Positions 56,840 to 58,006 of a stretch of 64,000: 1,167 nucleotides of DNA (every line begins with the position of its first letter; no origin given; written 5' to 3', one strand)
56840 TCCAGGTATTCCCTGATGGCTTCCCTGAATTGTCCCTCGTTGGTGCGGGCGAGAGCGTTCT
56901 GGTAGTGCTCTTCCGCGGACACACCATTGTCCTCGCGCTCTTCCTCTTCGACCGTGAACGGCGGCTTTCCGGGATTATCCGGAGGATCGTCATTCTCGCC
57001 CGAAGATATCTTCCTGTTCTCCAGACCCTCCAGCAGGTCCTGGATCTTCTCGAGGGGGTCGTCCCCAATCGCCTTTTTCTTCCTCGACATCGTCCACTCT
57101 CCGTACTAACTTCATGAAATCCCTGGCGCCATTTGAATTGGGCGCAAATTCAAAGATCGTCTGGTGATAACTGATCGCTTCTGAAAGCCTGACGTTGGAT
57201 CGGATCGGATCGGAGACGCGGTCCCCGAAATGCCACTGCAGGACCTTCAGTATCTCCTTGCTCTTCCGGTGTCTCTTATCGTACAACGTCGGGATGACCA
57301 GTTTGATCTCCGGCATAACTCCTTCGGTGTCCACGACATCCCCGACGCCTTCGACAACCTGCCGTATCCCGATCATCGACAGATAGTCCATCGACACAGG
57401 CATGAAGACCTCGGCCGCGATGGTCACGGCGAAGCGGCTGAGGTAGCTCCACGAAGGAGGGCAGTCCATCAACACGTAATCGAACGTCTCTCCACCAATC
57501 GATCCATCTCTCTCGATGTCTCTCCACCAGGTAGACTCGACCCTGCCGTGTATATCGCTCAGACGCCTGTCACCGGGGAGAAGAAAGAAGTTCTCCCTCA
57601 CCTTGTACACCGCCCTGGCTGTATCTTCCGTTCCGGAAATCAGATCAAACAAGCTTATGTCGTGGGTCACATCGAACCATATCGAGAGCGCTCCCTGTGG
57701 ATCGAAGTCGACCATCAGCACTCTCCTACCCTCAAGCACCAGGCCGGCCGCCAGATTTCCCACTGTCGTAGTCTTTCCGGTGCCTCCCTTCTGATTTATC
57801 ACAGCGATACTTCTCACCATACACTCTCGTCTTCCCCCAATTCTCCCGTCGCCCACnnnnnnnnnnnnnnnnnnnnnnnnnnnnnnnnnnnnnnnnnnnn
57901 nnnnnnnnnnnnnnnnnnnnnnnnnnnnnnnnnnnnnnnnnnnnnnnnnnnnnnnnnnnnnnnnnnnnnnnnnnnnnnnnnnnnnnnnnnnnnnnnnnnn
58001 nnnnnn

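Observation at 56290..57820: Orphan ParA plus a TPR partner with a ParA-activator-like N-terminal peptide: candidate new cargo-positioning system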

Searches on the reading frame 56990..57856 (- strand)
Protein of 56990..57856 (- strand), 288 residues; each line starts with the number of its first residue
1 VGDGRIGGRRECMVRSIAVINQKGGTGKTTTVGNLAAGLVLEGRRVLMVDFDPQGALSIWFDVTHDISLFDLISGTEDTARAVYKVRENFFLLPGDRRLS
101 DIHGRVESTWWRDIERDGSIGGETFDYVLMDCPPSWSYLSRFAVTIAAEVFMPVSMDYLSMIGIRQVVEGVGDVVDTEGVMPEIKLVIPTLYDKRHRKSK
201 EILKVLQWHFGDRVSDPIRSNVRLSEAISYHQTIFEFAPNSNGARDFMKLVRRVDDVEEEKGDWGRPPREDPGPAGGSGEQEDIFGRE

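Call 3: search_protein_families(library=pfam, proteins=[window:56990-57856:-], max_evalue=0.01)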
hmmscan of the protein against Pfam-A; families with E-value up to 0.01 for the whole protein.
window:56990-57856:- (288 aa): 8 families
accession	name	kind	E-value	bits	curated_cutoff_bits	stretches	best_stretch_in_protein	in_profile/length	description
PF13614.12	AAA_31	-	1.6e-31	110.1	27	1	15-177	2-170/177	AAA domain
PF01656.29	CbiA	-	4.8e-19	69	25.4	1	17-234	1-125/125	CobQ/CobB/MinD/ParA nucleotide binding domain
PF06564.18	CBP_BcsQ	-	7.6e-11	42.4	21.3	1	17-251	4-230/234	Cellulose biosynthesis protein BcsQ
PF00142.24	Fer4_NifH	-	1.1e-08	35.3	25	1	20-54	5-39/271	4Fe-4S iron sulfur cluster binding proteins, NifH/frxC family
PF09140.17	MipZ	-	5.2e-08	33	20.7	1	17-53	3-39/262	ATPase MipZ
PF10609.15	ParA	-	8.5e-06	25.8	27.1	1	15-55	4-44/246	NUBPL iron-transfer P-loop NTPase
PF02374.21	ArsA_ATPase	-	0.00021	21.1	24.3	1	19-63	5-49/305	Anion-transporting ATPase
PF07015.17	VirC1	-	0.002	18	24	1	17-63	4-50/231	VirC1 protein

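Call 4: search_protein_families(library=ncbifam, proteins=[window:56990-57856:-], max_evalue=0.01)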
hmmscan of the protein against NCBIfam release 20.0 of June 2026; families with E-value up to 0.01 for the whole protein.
window:56990-57856:- (288 aa): 27 families (the best 25 are shown)
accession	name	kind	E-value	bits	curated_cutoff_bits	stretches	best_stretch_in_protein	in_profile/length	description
NF041546.1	ParA_partition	equivalog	2.2e-25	89.4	180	2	17-83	2-70/203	ParA family partition ATPase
TIGR03453.1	partition_RepA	equivalog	2.4e-21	76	348.45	2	14-67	104-157/387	plasmid partitioning protein RepA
TIGR03371.1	cellulose_yhjQ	equivalog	3.1e-20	72.7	157.85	1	16-250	3-237/246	cellulose biosynthesis protein BcsQ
TIGR01969.1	minD_arch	subfamily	1.5e-15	57.1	201.75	1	15-260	1-236/251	cell division ATPase MinD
NF010443.0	PRK13869.1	subfamily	4.3e-14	52.1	446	1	14-65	121-172/405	plasmid-partitioning protein RepA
TIGR01287.1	nifH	equivalog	2.8e-11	43.2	394.35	2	145-259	139-249/275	nitrogenase iron protein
NF009701.0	PRK13230.1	subfamily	5e-11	42.1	350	1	20-57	6-43/291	nitrogenase reductase-like protein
TIGR01968.1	minD_bact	equivalog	8.5e-09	35.1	212.9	1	17-195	4-177/261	septum site-determining protein MinD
NF041283.1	PrgP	equivalog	1.6e-08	34.2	400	1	14-224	2-228/297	ParA superfamily DNA segregation protein PrgP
NF053622.1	ATPseBagAMYCTU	equivalog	8.5e-08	32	400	1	18-64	10-56/325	ATPase BagA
NF033200.1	F430_CfbC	exception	1.8e-07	30.8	402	1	20-56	5-41/260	Ni-sirohydrochlorin a,c-diamide reductive cyclase ATP-dependent reductase subunit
NF010259.0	PRK13705.1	equivalog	1.1e-06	27.9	725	1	14-69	106-162/388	plasmid-partitioning protein SopA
TIGR01007.1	eps_fam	subfamily_domain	3.2e-06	26.9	108.05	1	14-134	17-137/204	polysaccharide biosynthesis tyrosine autokinase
NF047398.1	AAA_KGGVGR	domain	6.8e-06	26.5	90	1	17-52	5-40/190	KGGVGR-motif variant AAA ATPase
TIGR01281.1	DPOR_bchL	equivalog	4.8e-05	22.9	345.15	1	19-55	4-40/268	ferredoxin:protochlorophyllide reductase (ATP-dependent) iron-sulfur ATP-binding protein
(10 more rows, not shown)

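Call 14: find_homologous_proteins(query=window:57089-57820:-, max_evalue=1e-20)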
Query seq(244 aa) (244 aa): 1913 proteins with E <= 1e-20 among 3006 candidates; the best 120 are listed.
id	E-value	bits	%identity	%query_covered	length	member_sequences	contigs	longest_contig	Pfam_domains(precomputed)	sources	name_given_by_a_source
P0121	9.9e-160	547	100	100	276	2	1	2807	PF00142.25,PF10609.16,PF01656.30,PF13614.13,PF09140.18,PF06564.19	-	-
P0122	4.2e-131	454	82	100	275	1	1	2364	PF00142.25,PF10609.16,PF01656.30,PF13614.13,PF09140.18,PF06564.19,PF02374.22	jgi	-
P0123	8.7e-111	387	71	100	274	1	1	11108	PF00142.25,PF01656.30,PF13614.13,PF09140.18,PF06564.19,PF02374.22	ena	-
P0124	2.3e-110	386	69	100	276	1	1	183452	PF00142.25,PF10609.16,PF01656.30,PF13614.13,PF09140.18,PF06564.19,PF02374.22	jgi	jgi:chromosome partitioning protein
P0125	8.6e-110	384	71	99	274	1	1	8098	PF00142.25,PF01656.30,PF13614.13,PF09140.18,PF06564.19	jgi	jgi:chromosome partitioning protein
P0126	3.2e-109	382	71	100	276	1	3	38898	PF00142.25,PF10609.16,PF01656.30,PF13614.13,PF09140.18,PF06564.19,PF02374.22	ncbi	-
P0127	6.0e-109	381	68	99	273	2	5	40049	PF00142.25,PF10609.16,PF01656.30,PF13614.13,PF09140.18,PF06564.19,PF02374.22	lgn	-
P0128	1.6e-107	377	70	100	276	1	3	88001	PF00142.25,PF10609.16,PF01656.30,PF13614.13,PF09140.18,PF06564.19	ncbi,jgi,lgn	jgi:chromosome partitioning protein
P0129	1.9e-107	376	67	99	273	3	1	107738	PF00142.25,PF10609.16,PF01656.30,PF13614.13,PF09140.18,PF06564.19,PF02374.22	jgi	jgi:chromosome partitioning protein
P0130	1.2e-103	364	67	100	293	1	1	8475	PF00142.25,PF10609.16,PF01656.30,PF13614.13,PF09140.18,PF06564.19,PF02374.22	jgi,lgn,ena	-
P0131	2.5e-101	356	66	99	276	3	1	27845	PF00142.25,PF01656.30,PF13614.13,PF09140.18,PF06564.19,PF02374.22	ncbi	-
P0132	8.3e-100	351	68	92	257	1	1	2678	PF01656.30,PF13614.13,PF06564.19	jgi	jgi:chromosome partitioning protein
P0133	1.4e-67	246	49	99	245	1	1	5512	PF00142.25,PF10609.16,PF01656.30,PF13614.13,PF09140.18,PF06564.19,PF02374.22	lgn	-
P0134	1.4e-66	243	48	99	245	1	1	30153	PF00142.25,PF10609.16,PF01656.30,PF13614.13,PF07015.18,PF09140.18,PF06564.19,PF02374.22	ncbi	-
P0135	1.8e-65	239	46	100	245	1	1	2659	PF00142.25,PF10609.16,PF01656.30,PF13614.13,PF07015.18,PF09140.18,PF06564.19,PF02374.22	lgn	-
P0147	1.1e-57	213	46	99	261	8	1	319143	PF00142.25,PF10609.16,PF01656.30,PF13614.13,PF09140.18,PF06564.19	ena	-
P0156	2.8e-56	209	46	99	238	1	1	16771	PF00142.25,PF10609.16,PF01656.30,PF13614.13,PF09140.18,PF06564.19,PF02374.22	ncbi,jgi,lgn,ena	ncbi:Sporulation initiation inhibitor protein Soj [subsurface metagenome]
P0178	1.6e-54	203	42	99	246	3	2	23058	PF00142.25,PF10609.16,PF01656.30,PF13614.13,PF09140.18,PF06564.19,PF02374.22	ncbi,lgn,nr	ncbi:ParA family protein [Candidatus Bipolaricaulota bacterium]|nr:ParA family protein [Candidatus B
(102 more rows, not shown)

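Call 17: find_related_loci(query=window:56990-57820:-, collection=genome_contigs, flank=6000)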
Query window:56990-57820:- (276 aa) in genome_contigs; peptide patterns used: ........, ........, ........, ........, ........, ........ (x = any residue, [..] = any of these).
421 stretches matched a pattern; 389 encode a relative of the query (tblastn E <= 1e-3); the best 80 are kept; 80 distinct loci.
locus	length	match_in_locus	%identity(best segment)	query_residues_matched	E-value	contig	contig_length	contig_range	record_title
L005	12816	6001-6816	67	2-273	2e-111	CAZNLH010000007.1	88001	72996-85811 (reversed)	MAG TPA_asm: uncultured Gemmatimonadota bacterium isolate binchicken_co172_241 genome assembly, contig: NODE_99_length_8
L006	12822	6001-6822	64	2-275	2e-108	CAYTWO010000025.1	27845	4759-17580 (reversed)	MAG TPA_asm: uncultured Gemmatimonadota bacterium isolate binchicken_co275_495 genome assembly, contig: NODE_1962_length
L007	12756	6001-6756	38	2-242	2e-47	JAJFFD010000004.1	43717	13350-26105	MAG: Planctomycetota bacterium isolate OFTM109 OFTM109_3, whole genome shotgun sequence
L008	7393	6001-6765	35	2-254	2e-47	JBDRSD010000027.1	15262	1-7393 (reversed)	MAG: Nanoarchaeota archaeon isolate MEGAHIT-group-3.127 k141_360362, whole genome shotgun sequence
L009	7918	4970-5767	35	1-269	1e-42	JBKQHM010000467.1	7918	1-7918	MAG: Isosphaeraceae bacterium isolate SEr2D2E2F__bin_107 SEr2D2E2F_000000177546, whole genome shotgun sequence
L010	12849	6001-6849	34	2-271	3e-41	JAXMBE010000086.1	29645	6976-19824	MAG: Isosphaeraceae bacterium isolate STL-PLA28 C1.179.fa-86, whole genome shotgun sequence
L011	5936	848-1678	34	1-269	6e-41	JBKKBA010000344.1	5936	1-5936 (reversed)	MAG: Actinomycetota bacterium isolate swi_bin.332 S1Ck127_16107541_flag_1_multi_6.0000_len_5936, whole genome shotgun se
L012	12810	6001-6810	34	2-255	4e-40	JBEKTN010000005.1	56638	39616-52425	MAG: Isosphaeraceae bacterium isolate SPRUCE 559 SPRUCE_559_5, whole genome shotgun sequence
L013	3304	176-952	36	2-242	3e-39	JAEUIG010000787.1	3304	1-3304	MAG: Planctomycetaceae bacterium isolate new MAG-37 k141_3194550, whole genome shotgun sequence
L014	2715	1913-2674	36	2-238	3e-39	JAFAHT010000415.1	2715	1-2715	MAG: Planctomycetaceae bacterium isolate CP_BE_BS_28 BE_BS_k147_9825258, whole genome shotgun sequence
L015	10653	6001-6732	33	2-242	4e-39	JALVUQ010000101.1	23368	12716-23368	MAG: Desulfurellales bacterium isolate M10_maxbin2_scaf2bin.072 M10_NODE_839_length_23368_cov_21.931716, whole genome sh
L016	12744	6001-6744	35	2-240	6e-39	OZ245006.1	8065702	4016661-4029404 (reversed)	MAG: Planctomycetota bacterium isolate 38a7a2fe-8a90-4c6b-bc07-7099b689307d genome assembly, chromosome: 1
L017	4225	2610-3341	33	2-242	5e-39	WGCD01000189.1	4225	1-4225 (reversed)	MAG: Desulfurellaceae bacterium isolate S144_51 k151_95905, whole genome shotgun sequence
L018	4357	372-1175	34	1-260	1e-38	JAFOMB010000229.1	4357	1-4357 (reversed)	MAG: Erysipelotrichaceae bacterium isolate RGIG591 Dairy_cattle_Duodenum.Co__c3141210, whole genome shotgun sequence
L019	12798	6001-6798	33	1-256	1e-38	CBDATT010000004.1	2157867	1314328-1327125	MAG: Isosphaeraceae bacterium isolate 9c250b06-874d-4bc7-8871-011532c8d4be genome assembly, contig: contig_4, whole geno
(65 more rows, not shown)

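Call 21: find_related_loci(query=A1, collection=metagenome_contigs, flank=3000)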
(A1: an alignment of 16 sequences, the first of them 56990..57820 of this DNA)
Query A1 (276 aa) in metagenome_contigs; peptide patterns used: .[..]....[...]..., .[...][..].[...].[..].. (x = any residue, [..] = any of these).
597 stretches matched a pattern (row limit reached: there are more); 592 encode a relative of the query (tblastn E <= 1e-3); the best 80 are kept; 80 distinct loci.
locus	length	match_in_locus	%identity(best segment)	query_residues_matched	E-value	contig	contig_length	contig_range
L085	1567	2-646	60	59-273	2e-90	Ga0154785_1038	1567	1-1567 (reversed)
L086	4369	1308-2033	43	2-241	6e-62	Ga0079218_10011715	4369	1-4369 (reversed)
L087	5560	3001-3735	40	2-239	9e-55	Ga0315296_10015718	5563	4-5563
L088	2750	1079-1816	35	1-242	5e-48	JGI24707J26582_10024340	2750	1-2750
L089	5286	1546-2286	34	1-246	2e-47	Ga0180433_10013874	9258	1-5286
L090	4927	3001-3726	37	3-242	2e-44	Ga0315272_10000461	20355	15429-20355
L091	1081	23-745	34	5-242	2e-46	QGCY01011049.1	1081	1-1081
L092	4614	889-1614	36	3-242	4e-44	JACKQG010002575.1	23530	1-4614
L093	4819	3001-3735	35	2-244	5e-43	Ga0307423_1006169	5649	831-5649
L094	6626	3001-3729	36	2-242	2e-42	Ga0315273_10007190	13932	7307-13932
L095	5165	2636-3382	34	3-244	1e-40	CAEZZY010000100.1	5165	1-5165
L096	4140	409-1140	36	2-237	1e-40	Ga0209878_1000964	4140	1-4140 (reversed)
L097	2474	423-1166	35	3-242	4e-40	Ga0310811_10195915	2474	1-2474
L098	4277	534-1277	34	3-242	6e-40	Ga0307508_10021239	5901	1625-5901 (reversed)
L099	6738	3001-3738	34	5-242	2e-39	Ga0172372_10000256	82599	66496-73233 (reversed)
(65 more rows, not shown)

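Call 22: find_encoding_contigs(protein=P0124, flank=5000, max_places=1)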
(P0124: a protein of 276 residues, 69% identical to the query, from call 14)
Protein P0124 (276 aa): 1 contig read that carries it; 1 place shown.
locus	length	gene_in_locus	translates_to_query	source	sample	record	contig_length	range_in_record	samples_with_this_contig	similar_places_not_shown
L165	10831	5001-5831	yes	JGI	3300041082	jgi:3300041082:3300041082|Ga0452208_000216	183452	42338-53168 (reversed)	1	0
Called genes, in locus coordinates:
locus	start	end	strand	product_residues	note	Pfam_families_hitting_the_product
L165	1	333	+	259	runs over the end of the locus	PF00106:adh_short, PF08659:KR (weak), PF13561:adh_short_C2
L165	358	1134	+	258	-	PF00106:adh_short, PF08659:KR, PF23441:SDR (weak), PF13561:adh_short_C2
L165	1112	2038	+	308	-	PF01261:AP_endonuc_2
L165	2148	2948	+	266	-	PF01887:SAM_HAT_N, PF20257:SAM_HAT_C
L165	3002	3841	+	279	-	PF00483:NTP_transferase, PF12804:NTP_transf_3 (weak)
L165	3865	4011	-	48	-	-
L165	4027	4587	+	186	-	PF12706:Lactamase_B_2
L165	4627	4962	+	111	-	PF03091:CutA1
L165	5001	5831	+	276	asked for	PF00142:Fer4_NifH (weak), PF01656:CbiA, PF02374:ArsA_ATPase (weak), PF06564:CBP_BcsQ, PF09140:MipZ, PF10609:ParA (faint), PF13614:AAA_31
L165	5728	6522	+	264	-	-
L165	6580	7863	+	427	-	PF02844:GARS_N, PF01071:GARS_A, PF02786:CPSase_L_D2 (weak), PF02222:ATP-grasp (weak), PF02843:GARS_C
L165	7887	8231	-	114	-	PF04020:Phage_holin_4_2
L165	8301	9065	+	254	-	PF04542:Sigma70_r2, PF08281:Sigma70_r4_2, PF04545:Sigma70_r4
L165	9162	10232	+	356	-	PF13349:DUF4097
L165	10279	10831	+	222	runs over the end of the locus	PF13490:zf-HC2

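Call 23: find_encoding_contigs(protein=P0126, flank=5000, max_places=1)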
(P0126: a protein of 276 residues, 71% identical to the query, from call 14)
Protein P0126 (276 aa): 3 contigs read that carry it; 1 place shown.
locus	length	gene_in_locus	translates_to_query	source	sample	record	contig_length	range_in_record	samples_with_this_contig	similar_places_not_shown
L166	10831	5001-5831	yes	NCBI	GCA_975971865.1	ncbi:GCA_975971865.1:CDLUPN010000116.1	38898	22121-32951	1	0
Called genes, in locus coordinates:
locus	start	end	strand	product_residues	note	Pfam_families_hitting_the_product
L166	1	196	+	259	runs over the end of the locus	PF00106:adh_short, PF08659:KR, PF13561:adh_short_C2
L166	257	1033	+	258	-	PF00106:adh_short, PF08659:KR, PF23441:SDR (weak), PF13561:adh_short_C2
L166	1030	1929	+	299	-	PF01261:AP_endonuc_2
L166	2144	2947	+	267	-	PF01887:SAM_HAT_N, PF20257:SAM_HAT_C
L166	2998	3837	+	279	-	PF00483:NTP_transferase, PF12804:NTP_transf_3 (weak)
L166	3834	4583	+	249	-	PF23023:Anti-Pycsar_Apyc1, PF12706:Lactamase_B_2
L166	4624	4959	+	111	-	PF03091:CutA1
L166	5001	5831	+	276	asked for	PF00142:Fer4_NifH (weak), PF01656:CbiA, PF02374:ArsA_ATPase (weak), PF06564:CBP_BcsQ, PF09140:MipZ (weak), PF10609:ParA (weak), PF13614:AAA_31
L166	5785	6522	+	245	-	-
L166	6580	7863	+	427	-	PF02844:GARS_N, PF01071:GARS_A, PF02786:CPSase_L_D2 (weak), PF02222:ATP-grasp, PF02843:GARS_C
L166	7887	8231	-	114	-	PF04020:Phage_holin_4_2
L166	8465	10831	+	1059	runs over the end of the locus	PF13620:CarboxypepD_reg, PF13715:CarbopepD_reg_2, PF25183:OMP_b-brl_4 (faint), PF14905:OMP_b-brl_3 (weak)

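Call 24: find_encoding_contigs(protein=P0129, flank=5000, max_places=1)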
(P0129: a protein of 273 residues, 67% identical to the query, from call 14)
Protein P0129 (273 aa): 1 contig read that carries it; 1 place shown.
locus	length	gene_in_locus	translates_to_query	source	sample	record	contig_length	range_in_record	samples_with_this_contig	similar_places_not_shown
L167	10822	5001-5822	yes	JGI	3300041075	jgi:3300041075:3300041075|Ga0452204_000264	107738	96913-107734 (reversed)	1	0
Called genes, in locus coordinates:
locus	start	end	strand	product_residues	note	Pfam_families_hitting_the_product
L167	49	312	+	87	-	PF13561:adh_short_C2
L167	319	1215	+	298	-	PF01261:AP_endonuc_2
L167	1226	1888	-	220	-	PF00160:Pro_isomerase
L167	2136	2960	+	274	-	PF01887:SAM_HAT_N, PF20257:SAM_HAT_C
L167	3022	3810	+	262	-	PF00483:NTP_transferase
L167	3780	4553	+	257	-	PF23023:Anti-Pycsar_Apyc1, PF00753:Lactamase_B (weak), PF12706:Lactamase_B_2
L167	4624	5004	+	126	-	PF03091:CutA1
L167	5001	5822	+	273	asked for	PF00142:Fer4_NifH (faint), PF01656:CbiA, PF02374:ArsA_ATPase (weak), PF06564:CBP_BcsQ, PF09140:MipZ (weak), PF10609:ParA (weak), PF13614:AAA_31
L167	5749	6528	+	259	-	-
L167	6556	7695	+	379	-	PF01053:Cys_Met_Meta_PP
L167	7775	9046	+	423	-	PF02844:GARS_N, PF01071:GARS_A, PF02786:CPSase_L_D2 (weak), PF02222:ATP-grasp (weak), PF02843:GARS_C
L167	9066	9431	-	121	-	PF04020:Phage_holin_4_2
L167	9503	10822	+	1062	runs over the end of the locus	PF13620:CarboxypepD_reg, PF13715:CarbopepD_reg_2, PF07715:Plug, PF25183:OMP_b-brl_4 (faint), PF14905:OMP_b-brl_3 (weak)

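Call 25: find_encoding_contigs(protein=P0123, flank=5000, max_places=1)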
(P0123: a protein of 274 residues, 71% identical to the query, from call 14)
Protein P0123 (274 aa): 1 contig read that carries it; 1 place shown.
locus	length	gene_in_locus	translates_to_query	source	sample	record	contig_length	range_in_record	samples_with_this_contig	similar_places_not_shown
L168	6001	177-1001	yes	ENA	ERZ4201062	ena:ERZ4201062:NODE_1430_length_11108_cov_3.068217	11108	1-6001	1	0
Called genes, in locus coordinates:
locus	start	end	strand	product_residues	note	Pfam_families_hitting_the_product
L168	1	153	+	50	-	?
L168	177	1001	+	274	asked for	PF00142:Fer4_NifH (faint), PF01656:CbiA, PF02374:ArsA_ATPase (weak), PF06564:CBP_BcsQ, PF09140:MipZ (weak), PF13614:AAA_31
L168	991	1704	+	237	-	-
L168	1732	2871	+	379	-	PF01053:Cys_Met_Meta_PP, PF00155:Aminotran_1_2 (faint)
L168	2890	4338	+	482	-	PF02844:GARS_N, PF01071:GARS_A, PF02786:CPSase_L_D2 (weak), PF02222:ATP-grasp (weak), PF02843:GARS_C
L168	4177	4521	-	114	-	PF04020:Phage_holin_4_2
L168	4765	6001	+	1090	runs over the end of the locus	PF13620:CarboxypepD_reg, PF13715:CarbopepD_reg_2, PF07715:Plug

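Call 35: search_protein_families(library=pfam, proteins=[L086:2041-3072:+], max_evalue=1)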
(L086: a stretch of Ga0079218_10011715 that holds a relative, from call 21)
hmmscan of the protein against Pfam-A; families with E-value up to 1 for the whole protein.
L086:2041-3072:+ (343 aa): 24 families
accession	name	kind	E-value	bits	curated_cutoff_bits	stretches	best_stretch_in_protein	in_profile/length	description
PF13432.12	TPR_16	-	1.5e-19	70.6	32.7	2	288-335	11-58/65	Tetratricopeptide repeat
PF00515.34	TPR_1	-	1.8e-18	65.9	27.8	3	276-305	3-32/34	Tetratricopeptide repeat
PF07719.23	TPR_2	-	2e-18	65.3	27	3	211-238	6-33/34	Tetratricopeptide repeat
PF14559.12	TPR_19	-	3.1e-16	59.9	25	4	219-266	4-51/68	Tetratricopeptide repeat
PF13431.12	TPR_17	-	2.2e-11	43.5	24.4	2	228-259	1-32/34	Tetratricopeptide repeat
PF13181.12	TPR_8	-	2.2e-11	43.4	25.7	1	211-238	6-33/34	Tetratricopeptide repeat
PF13428.12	TPR_14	-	2.7e-11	43.4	23.5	2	210-248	5-43/44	Tetratricopeptide repeat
PF13424.12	TPR_12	-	1.5e-10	41.6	30.1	3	186-237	17-76/77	Tetratricopeptide repeat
PF13174.12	TPR_6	-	1.6e-10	41.3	26.3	2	310-334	2-26/33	Tetratricopeptide repeat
PF13176.12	TPR_7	-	1.4e-09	37.7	27.9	1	211-238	4-33/36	Tetratricopeptide repeat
PF13414.12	TPR_11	-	1.3e-08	34.9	26.8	1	213-254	1-42/42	TPR repeat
PF13371.12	TPR_9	-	4.7e-06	27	35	2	212-267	1-56/73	Tetratricopeptide repeat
PF23914.1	TPR_CcmH_CycH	-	1.1e-05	25.8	42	1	212-245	56-89/158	Cytochrome c-type biogenesis protein H TPR domain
PF25063.1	ARM_TT21_C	-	3.1e-05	24.4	35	2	178-238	101-161/209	Tetratricopeptide repeat protein 21 C-terminal ARM domain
PF13374.12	TPR_10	-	4.2e-05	23.9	27.5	1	211-234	7-30/42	Tetratricopeptide repeat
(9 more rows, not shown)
